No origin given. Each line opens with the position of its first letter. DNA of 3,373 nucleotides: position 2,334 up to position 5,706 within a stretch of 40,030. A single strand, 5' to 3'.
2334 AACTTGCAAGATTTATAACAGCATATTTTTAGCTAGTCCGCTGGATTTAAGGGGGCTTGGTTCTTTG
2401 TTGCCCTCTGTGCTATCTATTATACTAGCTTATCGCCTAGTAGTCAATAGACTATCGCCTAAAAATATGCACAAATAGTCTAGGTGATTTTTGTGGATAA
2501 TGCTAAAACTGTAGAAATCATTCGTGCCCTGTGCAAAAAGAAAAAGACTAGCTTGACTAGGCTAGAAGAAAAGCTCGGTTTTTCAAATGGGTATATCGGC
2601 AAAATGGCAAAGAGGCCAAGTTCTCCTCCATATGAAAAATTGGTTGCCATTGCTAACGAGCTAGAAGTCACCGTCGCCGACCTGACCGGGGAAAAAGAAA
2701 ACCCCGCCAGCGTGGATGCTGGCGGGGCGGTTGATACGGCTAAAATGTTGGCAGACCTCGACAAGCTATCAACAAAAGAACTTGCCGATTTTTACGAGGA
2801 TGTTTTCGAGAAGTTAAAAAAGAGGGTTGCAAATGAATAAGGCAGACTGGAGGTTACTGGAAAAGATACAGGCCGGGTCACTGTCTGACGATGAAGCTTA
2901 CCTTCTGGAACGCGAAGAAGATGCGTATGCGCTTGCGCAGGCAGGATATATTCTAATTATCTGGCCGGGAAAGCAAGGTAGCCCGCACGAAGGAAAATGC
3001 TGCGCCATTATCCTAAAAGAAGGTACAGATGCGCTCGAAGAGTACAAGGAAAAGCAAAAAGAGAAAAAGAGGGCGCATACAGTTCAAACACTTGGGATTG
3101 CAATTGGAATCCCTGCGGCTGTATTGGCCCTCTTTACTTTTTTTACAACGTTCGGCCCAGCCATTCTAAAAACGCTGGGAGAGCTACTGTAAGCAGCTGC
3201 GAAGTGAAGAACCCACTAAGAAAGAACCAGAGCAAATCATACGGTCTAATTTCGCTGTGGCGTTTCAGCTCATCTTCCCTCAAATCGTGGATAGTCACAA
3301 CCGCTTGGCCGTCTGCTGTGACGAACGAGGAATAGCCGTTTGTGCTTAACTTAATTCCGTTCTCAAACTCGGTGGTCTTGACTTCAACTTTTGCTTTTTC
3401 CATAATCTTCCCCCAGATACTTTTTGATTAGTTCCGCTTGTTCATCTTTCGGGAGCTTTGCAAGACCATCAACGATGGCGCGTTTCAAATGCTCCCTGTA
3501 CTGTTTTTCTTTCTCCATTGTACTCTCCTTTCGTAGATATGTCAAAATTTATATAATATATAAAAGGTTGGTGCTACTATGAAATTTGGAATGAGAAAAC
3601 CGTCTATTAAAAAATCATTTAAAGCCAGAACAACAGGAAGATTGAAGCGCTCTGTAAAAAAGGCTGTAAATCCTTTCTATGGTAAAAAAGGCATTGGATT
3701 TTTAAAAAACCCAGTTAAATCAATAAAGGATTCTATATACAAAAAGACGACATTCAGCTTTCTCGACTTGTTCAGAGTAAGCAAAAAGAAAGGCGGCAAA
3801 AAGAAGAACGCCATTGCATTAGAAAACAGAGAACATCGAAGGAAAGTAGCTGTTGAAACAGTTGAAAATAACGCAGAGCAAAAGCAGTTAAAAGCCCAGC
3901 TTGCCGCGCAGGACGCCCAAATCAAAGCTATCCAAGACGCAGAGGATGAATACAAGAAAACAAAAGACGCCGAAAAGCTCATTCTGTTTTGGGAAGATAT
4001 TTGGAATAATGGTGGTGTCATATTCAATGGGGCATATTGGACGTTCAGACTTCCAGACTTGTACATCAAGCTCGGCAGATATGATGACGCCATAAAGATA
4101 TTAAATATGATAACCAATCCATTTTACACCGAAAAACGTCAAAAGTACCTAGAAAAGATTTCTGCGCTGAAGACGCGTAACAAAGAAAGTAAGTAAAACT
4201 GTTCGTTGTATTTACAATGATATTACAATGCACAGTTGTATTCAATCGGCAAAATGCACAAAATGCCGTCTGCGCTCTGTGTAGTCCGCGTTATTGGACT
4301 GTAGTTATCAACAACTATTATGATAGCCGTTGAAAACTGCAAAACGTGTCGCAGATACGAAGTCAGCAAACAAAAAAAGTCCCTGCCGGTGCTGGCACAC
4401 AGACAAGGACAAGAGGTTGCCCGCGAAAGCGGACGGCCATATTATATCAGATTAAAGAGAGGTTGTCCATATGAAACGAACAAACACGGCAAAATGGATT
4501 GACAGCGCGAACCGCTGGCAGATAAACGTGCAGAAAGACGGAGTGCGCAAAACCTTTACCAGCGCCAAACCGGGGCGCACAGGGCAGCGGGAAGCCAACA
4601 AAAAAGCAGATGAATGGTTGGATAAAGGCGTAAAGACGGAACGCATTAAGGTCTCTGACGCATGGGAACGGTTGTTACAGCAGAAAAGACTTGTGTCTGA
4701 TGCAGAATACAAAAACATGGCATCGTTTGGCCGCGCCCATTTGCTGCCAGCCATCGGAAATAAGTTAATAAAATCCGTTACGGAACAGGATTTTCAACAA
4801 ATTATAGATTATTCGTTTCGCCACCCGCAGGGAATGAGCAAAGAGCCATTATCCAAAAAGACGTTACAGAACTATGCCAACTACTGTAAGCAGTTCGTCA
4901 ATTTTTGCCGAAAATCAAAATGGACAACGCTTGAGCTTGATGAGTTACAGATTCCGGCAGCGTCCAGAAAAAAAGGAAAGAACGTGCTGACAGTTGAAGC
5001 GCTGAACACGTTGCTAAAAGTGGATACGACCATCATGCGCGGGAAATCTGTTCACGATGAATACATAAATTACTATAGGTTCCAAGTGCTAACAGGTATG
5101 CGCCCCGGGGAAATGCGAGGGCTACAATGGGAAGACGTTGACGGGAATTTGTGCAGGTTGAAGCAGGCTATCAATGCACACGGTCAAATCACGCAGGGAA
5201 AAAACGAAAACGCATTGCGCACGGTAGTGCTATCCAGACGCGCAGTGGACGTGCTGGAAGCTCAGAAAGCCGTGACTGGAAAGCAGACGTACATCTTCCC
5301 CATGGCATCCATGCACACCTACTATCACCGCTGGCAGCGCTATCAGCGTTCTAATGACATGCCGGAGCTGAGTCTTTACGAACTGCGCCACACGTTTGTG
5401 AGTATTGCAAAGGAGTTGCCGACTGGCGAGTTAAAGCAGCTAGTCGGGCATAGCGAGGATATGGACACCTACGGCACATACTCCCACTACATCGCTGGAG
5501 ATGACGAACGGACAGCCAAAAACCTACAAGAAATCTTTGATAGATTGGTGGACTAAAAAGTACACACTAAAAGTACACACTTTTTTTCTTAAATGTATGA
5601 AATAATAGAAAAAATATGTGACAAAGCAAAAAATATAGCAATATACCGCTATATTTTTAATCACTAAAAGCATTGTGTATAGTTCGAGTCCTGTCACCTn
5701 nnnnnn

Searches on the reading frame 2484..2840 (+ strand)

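Call 60: search_protein_families(library=pfam, proteins=[window:2484-2840:+], max_evalue=0.01)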
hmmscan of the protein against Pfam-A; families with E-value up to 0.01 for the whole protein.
window:2484-2840:+ (118 aa): 4 families
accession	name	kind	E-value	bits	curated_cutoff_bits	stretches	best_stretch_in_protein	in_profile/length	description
PF01381.28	HTH_3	-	1.7e-07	31.6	23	1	13-67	1-55/55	Helix-turn-helix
PF13443.12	HTH_26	-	2.4e-05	24.9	22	1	13-67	2-57/63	Cro/C1-type HTH DNA-binding domain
PF13693.12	HTH_35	-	0.0013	19.1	25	1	13-66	7-57/75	Winged helix-turn-helix DNA-binding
PF07022.19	Phage_CI_repr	-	0.0048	17.6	22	1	13-73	3-63/65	Bacteriophage CI repressor helix-turn-helix domain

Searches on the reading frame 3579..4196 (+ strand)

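Call 12: search_protein_families(library=phrogs, proteins=[window:3579-4196:+], max_evalue=0.001)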
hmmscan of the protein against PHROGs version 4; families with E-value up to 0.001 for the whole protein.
window:3579-4196:+ (205 aa): 4 families
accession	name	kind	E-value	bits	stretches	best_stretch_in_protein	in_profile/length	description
phrog_10934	-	unknown function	6.3e-31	107.6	1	1-77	1-77/103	-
phrog_3374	-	unknown function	1.6e-24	87.8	1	1-68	1-68/268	-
phrog_29766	-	unknown function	2e-22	80.4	1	1-75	1-78/149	-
phrog_4721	-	unknown function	2.4e-22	80.5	1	1-77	1-77/304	-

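Call 60: search_protein_families(library=pfam, proteins=[window:3579-4196:+], max_evalue=0.01)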
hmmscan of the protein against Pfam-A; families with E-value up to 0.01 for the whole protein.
window:3579-4196:+ (205 aa): 1 family
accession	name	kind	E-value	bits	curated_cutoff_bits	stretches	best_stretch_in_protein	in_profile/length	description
PF14559.12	TPR_19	-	0.002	18.9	25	0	160-182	33-55/68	Tetratricopeptide repeat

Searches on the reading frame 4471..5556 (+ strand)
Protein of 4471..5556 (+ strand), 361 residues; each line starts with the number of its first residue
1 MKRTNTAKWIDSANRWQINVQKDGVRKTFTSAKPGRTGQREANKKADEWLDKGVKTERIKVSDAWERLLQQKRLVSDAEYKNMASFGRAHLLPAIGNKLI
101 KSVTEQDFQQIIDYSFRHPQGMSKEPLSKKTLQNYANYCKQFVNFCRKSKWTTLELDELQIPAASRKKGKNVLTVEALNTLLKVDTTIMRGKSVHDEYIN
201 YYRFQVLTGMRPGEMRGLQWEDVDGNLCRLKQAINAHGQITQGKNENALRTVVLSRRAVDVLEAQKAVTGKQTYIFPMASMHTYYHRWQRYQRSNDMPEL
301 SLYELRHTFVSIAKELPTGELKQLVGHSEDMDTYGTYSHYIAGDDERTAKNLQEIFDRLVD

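Call 12: search_protein_families(library=phrogs, proteins=[window:4471-5556:+], max_evalue=0.001)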
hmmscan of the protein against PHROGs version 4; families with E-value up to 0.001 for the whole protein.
window:4471-5556:+ (361 aa): 3 families
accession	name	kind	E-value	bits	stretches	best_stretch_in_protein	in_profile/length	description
phrog_1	-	integration and excision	1e-44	154.9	1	11-357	119-452/611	integrase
phrog_216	-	integration and excision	2.5e-18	67.2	1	133-358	16-242/301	integrase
phrog_7685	-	integration and excision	1.5e-09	38.8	1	240-356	119-239/240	integrase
